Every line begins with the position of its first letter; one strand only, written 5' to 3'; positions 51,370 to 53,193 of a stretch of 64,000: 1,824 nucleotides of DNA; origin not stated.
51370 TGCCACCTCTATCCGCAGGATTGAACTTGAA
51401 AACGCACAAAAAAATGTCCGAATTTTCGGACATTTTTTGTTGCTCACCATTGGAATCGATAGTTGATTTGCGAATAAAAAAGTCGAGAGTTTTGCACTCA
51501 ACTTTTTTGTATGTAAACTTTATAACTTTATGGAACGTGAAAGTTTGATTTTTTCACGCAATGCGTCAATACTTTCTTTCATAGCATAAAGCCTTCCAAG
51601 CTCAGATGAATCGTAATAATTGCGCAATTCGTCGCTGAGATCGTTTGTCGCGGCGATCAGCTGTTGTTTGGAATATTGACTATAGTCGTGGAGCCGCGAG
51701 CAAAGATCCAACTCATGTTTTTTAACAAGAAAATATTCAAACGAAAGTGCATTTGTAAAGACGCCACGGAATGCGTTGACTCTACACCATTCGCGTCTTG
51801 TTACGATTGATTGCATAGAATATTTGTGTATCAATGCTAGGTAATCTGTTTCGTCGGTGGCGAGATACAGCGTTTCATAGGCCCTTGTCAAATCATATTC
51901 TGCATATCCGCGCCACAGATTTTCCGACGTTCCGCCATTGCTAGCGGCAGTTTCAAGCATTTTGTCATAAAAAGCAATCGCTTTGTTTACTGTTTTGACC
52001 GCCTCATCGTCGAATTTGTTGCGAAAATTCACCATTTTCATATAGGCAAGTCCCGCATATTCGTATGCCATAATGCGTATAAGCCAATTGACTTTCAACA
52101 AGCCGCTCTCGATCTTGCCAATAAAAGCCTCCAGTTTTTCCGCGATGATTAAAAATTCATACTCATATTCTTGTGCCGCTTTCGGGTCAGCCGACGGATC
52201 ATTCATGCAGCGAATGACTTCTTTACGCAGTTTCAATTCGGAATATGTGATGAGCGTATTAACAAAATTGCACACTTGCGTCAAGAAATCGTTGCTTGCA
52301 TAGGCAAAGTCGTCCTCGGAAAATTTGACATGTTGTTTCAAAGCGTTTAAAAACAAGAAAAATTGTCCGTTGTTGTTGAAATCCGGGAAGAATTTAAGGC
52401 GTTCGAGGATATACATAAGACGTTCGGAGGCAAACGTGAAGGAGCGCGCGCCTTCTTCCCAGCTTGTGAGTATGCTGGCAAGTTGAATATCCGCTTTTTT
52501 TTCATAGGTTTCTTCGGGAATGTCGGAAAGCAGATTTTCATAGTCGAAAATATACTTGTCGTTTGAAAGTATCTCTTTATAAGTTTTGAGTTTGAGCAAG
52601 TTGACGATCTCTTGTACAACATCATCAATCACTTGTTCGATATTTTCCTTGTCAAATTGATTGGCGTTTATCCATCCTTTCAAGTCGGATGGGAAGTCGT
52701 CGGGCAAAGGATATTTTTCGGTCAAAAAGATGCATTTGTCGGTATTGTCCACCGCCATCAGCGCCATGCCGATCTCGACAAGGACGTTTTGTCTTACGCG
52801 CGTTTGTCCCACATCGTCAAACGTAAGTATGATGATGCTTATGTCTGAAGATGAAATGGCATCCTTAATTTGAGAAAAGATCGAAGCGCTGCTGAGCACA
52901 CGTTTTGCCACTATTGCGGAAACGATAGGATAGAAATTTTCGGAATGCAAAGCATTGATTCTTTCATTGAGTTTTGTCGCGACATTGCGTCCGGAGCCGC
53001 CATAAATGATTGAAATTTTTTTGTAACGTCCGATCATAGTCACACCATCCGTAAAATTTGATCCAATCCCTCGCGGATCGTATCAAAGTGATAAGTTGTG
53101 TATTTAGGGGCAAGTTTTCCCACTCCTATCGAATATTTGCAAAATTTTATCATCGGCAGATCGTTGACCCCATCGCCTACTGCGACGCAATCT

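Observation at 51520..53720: Translationally coupled HAD phosphatase + TIR-like/helical-domain protein: candidate undescribed defence (or nucleotide-depletion) module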

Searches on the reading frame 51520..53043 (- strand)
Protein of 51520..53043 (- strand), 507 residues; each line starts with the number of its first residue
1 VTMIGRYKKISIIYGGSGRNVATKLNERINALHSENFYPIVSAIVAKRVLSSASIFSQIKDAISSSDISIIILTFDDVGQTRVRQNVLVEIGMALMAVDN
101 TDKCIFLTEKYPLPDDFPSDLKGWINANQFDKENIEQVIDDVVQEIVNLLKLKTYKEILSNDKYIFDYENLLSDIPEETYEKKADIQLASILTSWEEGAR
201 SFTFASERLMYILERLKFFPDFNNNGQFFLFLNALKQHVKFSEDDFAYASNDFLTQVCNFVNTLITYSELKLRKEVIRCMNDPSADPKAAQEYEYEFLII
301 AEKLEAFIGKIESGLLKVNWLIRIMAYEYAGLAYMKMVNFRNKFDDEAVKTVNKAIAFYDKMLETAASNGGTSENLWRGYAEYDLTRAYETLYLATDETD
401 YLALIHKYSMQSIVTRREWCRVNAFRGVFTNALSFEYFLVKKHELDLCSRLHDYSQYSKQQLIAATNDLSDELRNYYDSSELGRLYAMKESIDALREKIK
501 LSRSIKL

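Call 3: search_protein_families(library=pfam, proteins=[window:51520-53043:-], max_evalue=1)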
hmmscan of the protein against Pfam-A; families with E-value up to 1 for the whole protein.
window:51520-53043:- (507 aa): 3 families
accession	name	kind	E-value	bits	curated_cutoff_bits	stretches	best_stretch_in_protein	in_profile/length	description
PF10137.14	CAP12-PCTIR_TIR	-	1.8e-11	44.5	24.7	1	12-126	4-114/119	CAP12/Pycsar effector protein, TIR domain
PF15219.11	TEX12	-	0.046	14.4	27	0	130-161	22-51/85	Testis-expressed 12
PF15569.11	Imm40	-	0.054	14.5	25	1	125-184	7-66/90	Immunity protein 40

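Call 4: search_protein_families(library=padloc, proteins=[window:51520-53043:-], max_evalue=1)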
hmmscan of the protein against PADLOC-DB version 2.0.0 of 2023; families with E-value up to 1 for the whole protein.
window:51520-53043:- (507 aa): 7 families
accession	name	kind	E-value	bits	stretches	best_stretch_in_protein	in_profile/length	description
PDLC05003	PDC-S35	-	5.2e-08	30.7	1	44-146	119-228/245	-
PDLC05006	PDC-S35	-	5.8e-06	23.9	1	54-139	122-212/231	-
PDLC00731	Effector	-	4.4e-05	20.6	1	53-151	195-299/306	TIR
PDLC00732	Effector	-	0.00015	18.8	1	57-150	195-294/301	TIR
PDLC05005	PDC-S35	-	0.0005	17.9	1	44-134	148-241/264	-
PDLC05007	PDC-S35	-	0.0025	15.5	1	44-117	163-243/278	-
PDLC02371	PycTIR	-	0.016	12.6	1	52-141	190-273/288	-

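Call 5: search_protein_families(library=ncbifam, proteins=[window:51520-53043:-], max_evalue=1)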
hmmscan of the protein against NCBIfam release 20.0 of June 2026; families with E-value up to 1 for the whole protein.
window:51520-53043:- (507 aa): 1 family
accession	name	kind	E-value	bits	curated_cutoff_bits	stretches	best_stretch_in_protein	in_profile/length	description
NF007712.0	PRK10409.1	equivalog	0.018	15.3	136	1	71-101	32-62/90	HypC/HybG/HupF family hydrogenase formation chaperone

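Call 8: find_homologous_proteins(query=window:51520-53037:-)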
Query window:51520-53037:- (505 aa): 53 proteins with E <= 0.001 among 8000 candidates.
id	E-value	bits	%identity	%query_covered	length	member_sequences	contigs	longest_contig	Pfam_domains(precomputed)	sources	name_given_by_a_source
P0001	0.0e+0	1113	100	100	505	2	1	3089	PF10137.15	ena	-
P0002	4.5e-281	951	87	98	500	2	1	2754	PF10137.15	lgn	-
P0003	4.6e-279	944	85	100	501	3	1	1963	PF10137.15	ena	-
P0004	9.9e-278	940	85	99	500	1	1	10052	PF10137.15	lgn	-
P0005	4.6e-274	927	84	99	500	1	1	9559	PF10137.15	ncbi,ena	-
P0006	1.0e-206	705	63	98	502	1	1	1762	PF10137.15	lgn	-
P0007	5.2e-205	700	62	98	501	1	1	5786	PF10137.15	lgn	-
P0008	4.6e-201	687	62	98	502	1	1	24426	PF10137.15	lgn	-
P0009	1.3e-183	629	58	97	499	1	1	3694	PF10137.15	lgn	-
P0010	7.6e-178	610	55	99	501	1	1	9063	PF10137.15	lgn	-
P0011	9.6e-176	603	54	98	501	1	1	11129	PF10137.15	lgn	-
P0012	2.6e-166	572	51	99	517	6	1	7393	PF10137.15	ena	-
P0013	4.5e-166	571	53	98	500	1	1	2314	PF10137.15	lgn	-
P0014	1.0e-165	570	53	99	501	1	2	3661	PF10137.15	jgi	jgi:hypothetical protein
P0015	1.8e-165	569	52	98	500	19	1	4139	PF10137.15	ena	-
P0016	1.5e-164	566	54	98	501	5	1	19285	PF10137.15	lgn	-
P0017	1.2e-156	540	49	98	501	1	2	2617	PF10137.15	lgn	-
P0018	2.9e-156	539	49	98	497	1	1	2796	PF10137.15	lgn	-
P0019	8.6e-152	524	49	98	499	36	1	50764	PF10137.15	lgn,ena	-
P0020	2.2e-146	506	47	99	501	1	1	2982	PF10137.15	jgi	jgi:hypothetical protein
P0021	1.4e-144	500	47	99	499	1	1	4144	PF10137.15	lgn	-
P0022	2.3e-143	497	46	99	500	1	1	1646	PF10137.15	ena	-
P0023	1.7e-142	494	46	99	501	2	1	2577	PF10137.15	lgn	-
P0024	3.8e-142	492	46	98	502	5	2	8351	PF10137.15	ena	-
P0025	1.5e-141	491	47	97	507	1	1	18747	PF10137.15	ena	-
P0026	6.5e-141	488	46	99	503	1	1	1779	PF10137.15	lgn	-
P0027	4.1e-140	486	46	99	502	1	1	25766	PF10137.15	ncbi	-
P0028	6.7e-138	478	45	98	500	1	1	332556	PF10137.15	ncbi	-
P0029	3.2e-135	470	45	99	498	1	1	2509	PF10137.15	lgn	-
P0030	4.1e-135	469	44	99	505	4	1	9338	PF10137.15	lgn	-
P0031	4.1e-133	463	43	99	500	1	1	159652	PF10137.15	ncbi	-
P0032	7.9e-133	462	45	99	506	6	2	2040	PF10137.15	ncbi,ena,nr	ncbi:MAG: nucleotide-binding protein [Clostridia bacterium]|nr:nucleotide-binding protein [Clostridi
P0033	2.6e-131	457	46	99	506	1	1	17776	PF10137.15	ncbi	-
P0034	4.5e-129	449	44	98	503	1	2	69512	PF10137.15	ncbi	-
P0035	1.8e-104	368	39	99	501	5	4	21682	PF10137.15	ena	-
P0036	9.8e-100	353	37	99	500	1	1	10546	PF10137.15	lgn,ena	-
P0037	6.4e-98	347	38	99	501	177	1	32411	PF10137.15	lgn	-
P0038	7.2e-98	347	38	99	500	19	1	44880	PF10137.15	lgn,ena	-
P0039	1.2e-95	339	38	99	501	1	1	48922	PF10137.15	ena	-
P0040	2.9e-95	338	36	97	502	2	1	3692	PF10137.15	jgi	-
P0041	1.4e-94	336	36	100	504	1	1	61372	PF10137.15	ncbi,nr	ncbi:MAG: nucleotide-binding protein [Lachnospiraceae bacterium]|nr:nucleotide-binding protein [Lach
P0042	1.9e-94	335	36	98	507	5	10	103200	PF10137.15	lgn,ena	-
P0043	5.6e-94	334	35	98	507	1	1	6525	PF10137.15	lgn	-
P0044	4.1e-92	328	35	97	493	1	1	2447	PF10137.15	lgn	-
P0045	2.1e-91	325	36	99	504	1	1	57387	PF10137.15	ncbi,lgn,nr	ncbi:MAG: nucleotide-binding protein [Lachnospiraceae bacterium]|nr:nucleotide-binding protein [Lach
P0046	1.4e-90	323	36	99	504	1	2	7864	PF10137.15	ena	-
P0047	4.2e-90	321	36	99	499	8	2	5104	PF10137.15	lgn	-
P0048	3.4e-88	315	37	98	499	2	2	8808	PF10137.15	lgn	-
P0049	2.5e-78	282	35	98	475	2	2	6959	PF10137.15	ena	-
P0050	1.8e-55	207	43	49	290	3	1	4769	PF10137.15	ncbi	-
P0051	1.2e-46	178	29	96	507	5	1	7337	PF10137.15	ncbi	-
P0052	8.4e-39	152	30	87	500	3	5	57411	PF10137.15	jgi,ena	-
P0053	3.6e-34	136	27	89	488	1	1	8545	PF17874.8,PF00515.35,PF13181.13,PF10137.15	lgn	-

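Call 11: find_related_loci(query=A1, collection=genome_contigs, flank=8000)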
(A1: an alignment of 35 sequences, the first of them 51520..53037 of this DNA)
Query A1 (505 aa) in genome_contigs; peptide patterns used: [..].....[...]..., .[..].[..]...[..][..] (x = any residue, [..] = any of these).
99 stretches matched a pattern; 33 encode a relative of the query (tblastn E <= 1e-3); 33 distinct loci.
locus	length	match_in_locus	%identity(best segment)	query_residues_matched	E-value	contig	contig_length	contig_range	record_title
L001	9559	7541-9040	84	1-500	0e+0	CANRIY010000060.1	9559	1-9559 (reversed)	MAG: uncultured Clostridia bacterium isolate Lapin-024__bin61 genome assembly, contig: Lapin-024__NODE_8943_length_9559_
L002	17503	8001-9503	84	1-503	0e+0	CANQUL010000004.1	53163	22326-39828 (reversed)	MAG: uncultured Clostridia bacterium isolate Lapin-021__bin11 genome assembly, contig: Lapin-021__NODE_744_length_53163_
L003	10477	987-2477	54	1-495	2e-167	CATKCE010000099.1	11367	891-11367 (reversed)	MAG: uncultured bacterium isolate iMGMC-823_1678881669 genome assembly, contig: MegahitA5_67041, whole genome shotgun se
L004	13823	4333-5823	45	1-498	1e-140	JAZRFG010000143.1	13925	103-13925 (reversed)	MAG: Eubacteriales bacterium isolate T1900045495_YK20190189.MAGScoT_cleanbin_000018 SGB_7432_k141_977205, whole genome s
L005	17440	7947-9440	46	1-498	4e-147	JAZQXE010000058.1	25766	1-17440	MAG: Eubacteriales bacterium isolate T1900045162_TC20190156.MAGScoT_cleanbin_000055 SGB_5091_k141_1880669, whole genome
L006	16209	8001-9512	36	1-503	7e-102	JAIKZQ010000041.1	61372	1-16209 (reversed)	MAG: Lachnospiraceae bacterium isolate RUI511 k141_2039785_flag=0_multi=29.7251_len=61372, whole genome shotgun sequence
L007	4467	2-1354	35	44-498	4e-71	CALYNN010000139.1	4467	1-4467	MAG: uncultured Clostridia bacterium isolate SRR13040390_bin.7_metaWRAP_v1.3_MAG genome assembly, contig: ERZ8969613.191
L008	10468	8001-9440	30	1-490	3e-54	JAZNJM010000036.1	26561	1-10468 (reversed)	MAG: Eubacteriales bacterium isolate T1900044680_TS20190146.MAGScoT_cleanbin_000010 SGB_1678_k141_3589043, whole genome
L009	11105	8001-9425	29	1-494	4e-54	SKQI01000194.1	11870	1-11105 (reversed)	MAG: Wenzhouxiangella sp. isolate CSSed162cmA_42 CSSed16-2cmA-17787, whole genome shotgun sequence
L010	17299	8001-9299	30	1-439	4e-47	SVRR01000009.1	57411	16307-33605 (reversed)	MAG: Oscillospiraceae bacterium isolate SIG648 NODE_12938_length_57411_cov_2.779013, whole genome shotgun sequence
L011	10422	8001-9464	28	1-495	6e-47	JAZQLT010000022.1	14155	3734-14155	MAG: Candidatus Scatosoma sp. isolate T1900044608_TS20190074.MAGScoT_cleanbin_000047 SGB_772_k141_2887631, whole genome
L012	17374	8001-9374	27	1-476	4e-44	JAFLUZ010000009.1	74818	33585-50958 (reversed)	MAG: Erysipelotrichales bacterium isolate HAN092 Seq9, whole genome shotgun sequence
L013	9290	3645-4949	29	1-449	2e-43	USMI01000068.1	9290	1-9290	uncultured Clostridiales bacterium isolate UMGS1859 genome assembly, contig: NODE_3937_length_9290_cov_24.233243, whole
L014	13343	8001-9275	29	1-440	7e-41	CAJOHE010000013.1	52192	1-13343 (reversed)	uncultured Eubacterium sp. isolate Red_deer_4_mag_11 genome assembly, contig: scaffold_843, whole genome shotgun sequenc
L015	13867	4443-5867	27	1-488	2e-36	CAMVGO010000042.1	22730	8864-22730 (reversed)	MAG TPA_asm: uncultured Clostridia bacterium isolate SRR8387719_bin.33_metaWRAP_v1.3_MAG genome assembly, contig: ERZ142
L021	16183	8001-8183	36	62-115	6e-6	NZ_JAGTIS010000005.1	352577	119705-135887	Metapseudomonas boanensis strain DB1 AS-pseudo_contig5, whole genome shotgun sequence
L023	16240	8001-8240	31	42-115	2e-5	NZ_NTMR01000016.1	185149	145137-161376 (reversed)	Pseudomonas abyssi strain MT5 contig16, whole genome shotgun sequence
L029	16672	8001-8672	26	189-446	2e-13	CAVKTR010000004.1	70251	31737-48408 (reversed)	Dysosmobacter segnis isolate H07683-L1_cleanbin_000010 genome assembly, contig: Spades_H07683-L1_contig_145, whole genom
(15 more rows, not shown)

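Call 14: search_protein_families(library=pfam, proteins=[L003:2508-4679:+, L006:5519-7978:+, L006:9531-12143:+, L008:5155-7923:+, L009:3360-7982:+, L012:6346-7857:+, L012:9591-11645:+, L015:3088-4446:+, L015:5922-8042:+, L029:4326-7880:+], max_evalue=0.001)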
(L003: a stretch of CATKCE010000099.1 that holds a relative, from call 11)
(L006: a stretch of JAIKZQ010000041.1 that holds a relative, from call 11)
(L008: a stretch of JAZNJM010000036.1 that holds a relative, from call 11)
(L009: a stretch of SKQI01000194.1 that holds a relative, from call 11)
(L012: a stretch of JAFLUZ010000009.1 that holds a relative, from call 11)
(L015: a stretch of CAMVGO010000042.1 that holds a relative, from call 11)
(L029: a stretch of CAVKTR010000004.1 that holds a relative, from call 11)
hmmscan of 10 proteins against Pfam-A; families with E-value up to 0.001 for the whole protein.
L003:2508-4679:+ (723 aa): 0 families

L006:5519-7978:+ (819 aa): 2 families
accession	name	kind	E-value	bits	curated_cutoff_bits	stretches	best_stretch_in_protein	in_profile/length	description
PF13676.11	TIR_2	-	2.3e-21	76.9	28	1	15-114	1-101/122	TIR domain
PF01582.25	TIR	-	0.00023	21.4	21.3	1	16-93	5-85/179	TIR domain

L006:9531-12143:+ (870 aa): 17 families
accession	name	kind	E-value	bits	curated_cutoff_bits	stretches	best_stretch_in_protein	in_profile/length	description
PF13424.12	TPR_12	-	1.8e-55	185.5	30.1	5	391-458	7-74/77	Tetratricopeptide repeat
PF13374.12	TPR_10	-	1.4e-46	155.7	27.5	3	726-760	3-37/42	Tetratricopeptide repeat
PF07719.23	TPR_2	-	1.9e-19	68.5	27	1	727-755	3-31/34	Tetratricopeptide repeat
PF00515.34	TPR_1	-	2.2e-17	62.5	27.8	1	729-756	5-32/34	Tetratricopeptide repeat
PF13176.12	TPR_7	-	5.9e-17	60.7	27.9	1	727-757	1-31/36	Tetratricopeptide repeat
PF13181.12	TPR_8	-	6e-14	51.4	25.7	1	727-756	3-32/34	Tetratricopeptide repeat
PF13174.12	TPR_6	-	4.7e-12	46.2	26.3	0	727-753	2-28/33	Tetratricopeptide repeat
PF13676.11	TIR_2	-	1.1e-11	45.7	28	1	167-260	1-92/122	TIR domain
PF24885.1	TPR_NPHP3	-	1.2e-11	44.9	100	0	370-449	124-203/239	Nephrocystin-3 TPR domain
PF13428.12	TPR_14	-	6.1e-08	33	23.5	0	728-754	4-30/44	Tetratricopeptide repeat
PF08238.18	Sel1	-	9e-08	32.8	30.7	0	310-339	6-35/36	Sel1 repeat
PF12895.13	ANAPC3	-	2.3e-07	31.4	27.2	0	360-454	4-81/82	Anaphase-promoting complex, cyclosome, subunit 3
PF13432.12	TPR_16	-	3.5e-07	31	32.7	0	726-754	32-60/65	Tetratricopeptide repeat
PF07720.18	TPR_3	-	8.2e-07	29.4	20.7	0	478-495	8-25/34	Tetratricopeptide repeat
PF14559.12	TPR_19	-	2.9e-06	28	25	0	722-756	22-56/68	Tetratricopeptide repeat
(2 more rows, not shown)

L008:5155-7923:+ (922 aa): 4 families
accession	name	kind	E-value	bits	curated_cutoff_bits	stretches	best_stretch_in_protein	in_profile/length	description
PF13476.12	AAA_23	-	7.2e-23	82.7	27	1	5-211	1-198/201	AAA domain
PF13558.12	SbcC_Walker_B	-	6.9e-10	39.5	27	1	816-878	20-88/90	SbcC/RAD50-like, Walker B motif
PF13555.12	AAA_29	-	3.2e-07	30.4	27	1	27-60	21-54/61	P-loop containing region of AAA domain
PF13514.12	AAA_27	-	3e-05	24.2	22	1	1-55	1-53/206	AAA domain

L009:3360-7982:+ (1540 aa): 2 families
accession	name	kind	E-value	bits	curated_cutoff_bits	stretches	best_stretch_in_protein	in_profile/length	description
PF02254.24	TrkA_N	-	2e-10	41.5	23.8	1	188-283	1-86/116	TrkA-N domain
PF02026.21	RyR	-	3.4e-06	27.6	27.4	1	1179-1235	19-75/91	RyR domain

L012:6346-7857:+ (503 aa): 3 families
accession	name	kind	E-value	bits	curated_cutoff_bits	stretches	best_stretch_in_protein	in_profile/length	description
PF00152.25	tRNA-synt_2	-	4.3e-85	285.9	25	1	157-499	2-307/308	tRNA synthetases class II (D, K and N)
PF01336.31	tRNA_anti-codon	-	7.9e-13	48.6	27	1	63-138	1-73/75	OB-fold nucleic acid binding domain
PF01409.25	tRNA-synt_2d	-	4.9e-06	26.6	19.8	0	248-278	104-134/246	tRNA synthetases class II core domain (F)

L012:9591-11645:+ (684 aa): 30 families (the best 25 are shown)
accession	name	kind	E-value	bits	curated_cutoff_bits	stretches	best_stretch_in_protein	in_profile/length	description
PF07724.20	AAA_2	-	8.6e-44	149.9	27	1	448-614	2-165/166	AAA domain (Cdc48 subfamily)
PF00004.35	AAA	-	2e-28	99.9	21.2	2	187-319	2-127/131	ATPase family associated with various cellular activities (AAA)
PF17871.7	AAA_lid_9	-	8.9e-17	61.3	22.8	1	324-411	1-90/104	AAA lid domain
PF07728.20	AAA_5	-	1.2e-16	61.4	22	2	452-573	2-125/139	AAA domain (dynein-related subfamily)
PF13191.12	AAA_16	-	7.6e-14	53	32.6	1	163-210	1-51/167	AAA ATPase domain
PF13401.12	AAA_22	-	2.1e-13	51.2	27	2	452-546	8-109/130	AAA domain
PF05621.17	TniB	-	5.1e-10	39.5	22.4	0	219-320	85-184/189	Bacterial TniB protein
PF13173.12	AAA_14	-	5.8e-10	39.7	27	1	184-288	3-88/129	AAA domain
PF00158.32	Sigma54_activat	-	5.3e-09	36.4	20.2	1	448-554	22-126/168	Sigma-54 interaction domain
PF02861.25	Clp_N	-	9.7e-09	35.7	20.7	1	22-62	7-47/53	Clp amino terminal domain, pathogenicity island component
PF05496.18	RuvB_N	-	3.7e-08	33.7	27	0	442-474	26-58/159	Holliday junction DNA helicase RuvB P-loop domain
PF13238.12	AAA_18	-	1.6e-06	29.1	29.4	0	187-251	2-65/128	AAA domain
PF12775.13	AAA_7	-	5.2e-06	26.5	25.8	0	174-212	24-62/181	P-loop containing dynein motor region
PF05729.18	NACHT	-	8.5e-06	26.1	26.7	0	187-217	4-34/167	NACHT domain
PF20720.3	nSTAND3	-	1.1e-05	25.7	27.2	0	186-221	20-46/155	Novel STAND NTPase 3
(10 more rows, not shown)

L015:3088-4446:+ (452 aa): 1 family
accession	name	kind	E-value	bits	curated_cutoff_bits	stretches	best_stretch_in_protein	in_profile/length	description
PF01594.21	AI-2E_transport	-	3.4e-34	118.9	34.3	1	23-376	5-325/327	AI-2E family transporter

L015:5922-8042:+ (706 aa): 0 families

L029:4326-7880:+ (1184 aa): 0 families

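Call 15: find_encoding_contigs(protein=P0019, flank=6000, max_places=2)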
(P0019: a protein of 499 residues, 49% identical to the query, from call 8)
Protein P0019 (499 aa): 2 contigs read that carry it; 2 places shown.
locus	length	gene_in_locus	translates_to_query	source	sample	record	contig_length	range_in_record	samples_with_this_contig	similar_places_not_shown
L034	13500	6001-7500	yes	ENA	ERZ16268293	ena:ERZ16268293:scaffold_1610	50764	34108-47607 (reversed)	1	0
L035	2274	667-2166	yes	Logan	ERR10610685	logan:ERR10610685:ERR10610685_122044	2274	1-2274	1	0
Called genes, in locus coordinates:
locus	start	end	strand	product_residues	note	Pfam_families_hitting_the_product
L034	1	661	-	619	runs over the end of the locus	PF16510:P22_portal, PF23899:SU10_portal (weak)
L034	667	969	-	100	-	-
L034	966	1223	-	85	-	-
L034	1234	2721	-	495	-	PF03237:Terminase_6N, PF17289:Terminase_6C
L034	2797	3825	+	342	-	-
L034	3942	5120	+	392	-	PF01139:RtcB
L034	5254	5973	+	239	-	PF05116:S6PP, PF08282:Hydrolase_3, PF00702:Hydrolase (weak), PF08282:Hydrolase_3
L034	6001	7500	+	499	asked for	PF10137:CAP12-PCTIR_TIR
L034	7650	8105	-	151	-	PF00578:AhpC-TSA, PF08534:Redoxin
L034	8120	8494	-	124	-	PF01880:Desulfoferrodox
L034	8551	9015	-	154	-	-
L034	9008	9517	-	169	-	-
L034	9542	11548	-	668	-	PF00004:AAA, PF17866:AAA_lid_6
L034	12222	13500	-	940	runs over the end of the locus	PF13248:Zn_ribbon_3 (weak), PF00580:UvrD-helicase, PF13245:AAA_19, PF13604:AAA_30 (faint), PF00580:UvrD-helicase, PF13361:UvrD_C, PF13538:UvrD_C_2 (faint)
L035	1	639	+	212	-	?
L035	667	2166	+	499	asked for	PF10137:CAP12-PCTIR_TIR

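Call 16: find_encoding_contigs(protein=P0028, flank=6000, max_places=2)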
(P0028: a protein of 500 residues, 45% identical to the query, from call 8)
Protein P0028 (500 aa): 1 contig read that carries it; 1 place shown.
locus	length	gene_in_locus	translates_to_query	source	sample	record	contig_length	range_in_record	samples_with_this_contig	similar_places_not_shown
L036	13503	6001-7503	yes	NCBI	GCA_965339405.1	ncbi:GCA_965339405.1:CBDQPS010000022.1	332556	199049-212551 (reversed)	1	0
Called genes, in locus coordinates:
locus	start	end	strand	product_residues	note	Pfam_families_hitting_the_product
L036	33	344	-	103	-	PF06949:DUF1292 (weak)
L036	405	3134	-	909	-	PF01915:Glyco_hydro_3_C, PF14310:Fn3-like, PF00933:Glyco_hydro_3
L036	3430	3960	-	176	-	-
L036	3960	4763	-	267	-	-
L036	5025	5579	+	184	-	PF02620:YceD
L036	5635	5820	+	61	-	PF01783:Ribosomal_L32p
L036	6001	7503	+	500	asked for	PF10137:CAP12-PCTIR_TIR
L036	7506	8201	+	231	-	PF00702:Hydrolase (faint), PF08282:Hydrolase_3, PF12710:HAD (faint), PF05116:S6PP (weak), PF08282:Hydrolase_3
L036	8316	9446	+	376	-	PF00248:Aldo_ket_red, PF13183:Fer4_8 (weak), PF13237:Fer4_10 (faint), PF13187:Fer4_9, PF13534:Fer4_17 (weak)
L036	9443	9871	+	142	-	PF08973:TM1506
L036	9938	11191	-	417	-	PF12708:Pect-lyase_RHGA_epim (weak), PF00295:Glyco_hydro_28, PF13229:Beta_helix (weak)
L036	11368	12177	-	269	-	PF02311:AraC_binding, PF00165:HTH_AraC, PF12833:HTH_18, PF00165:HTH_AraC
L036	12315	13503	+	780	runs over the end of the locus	PF02837:Glyco_hydro_2_N, PF22666:Glyco_hydro_2_N2 (weak), PF00703:Glyco_hydro_2, PF02836:Glyco_hydro_2_C, PF16355:DUF4982, PF18565:Glyco_hydro2_C5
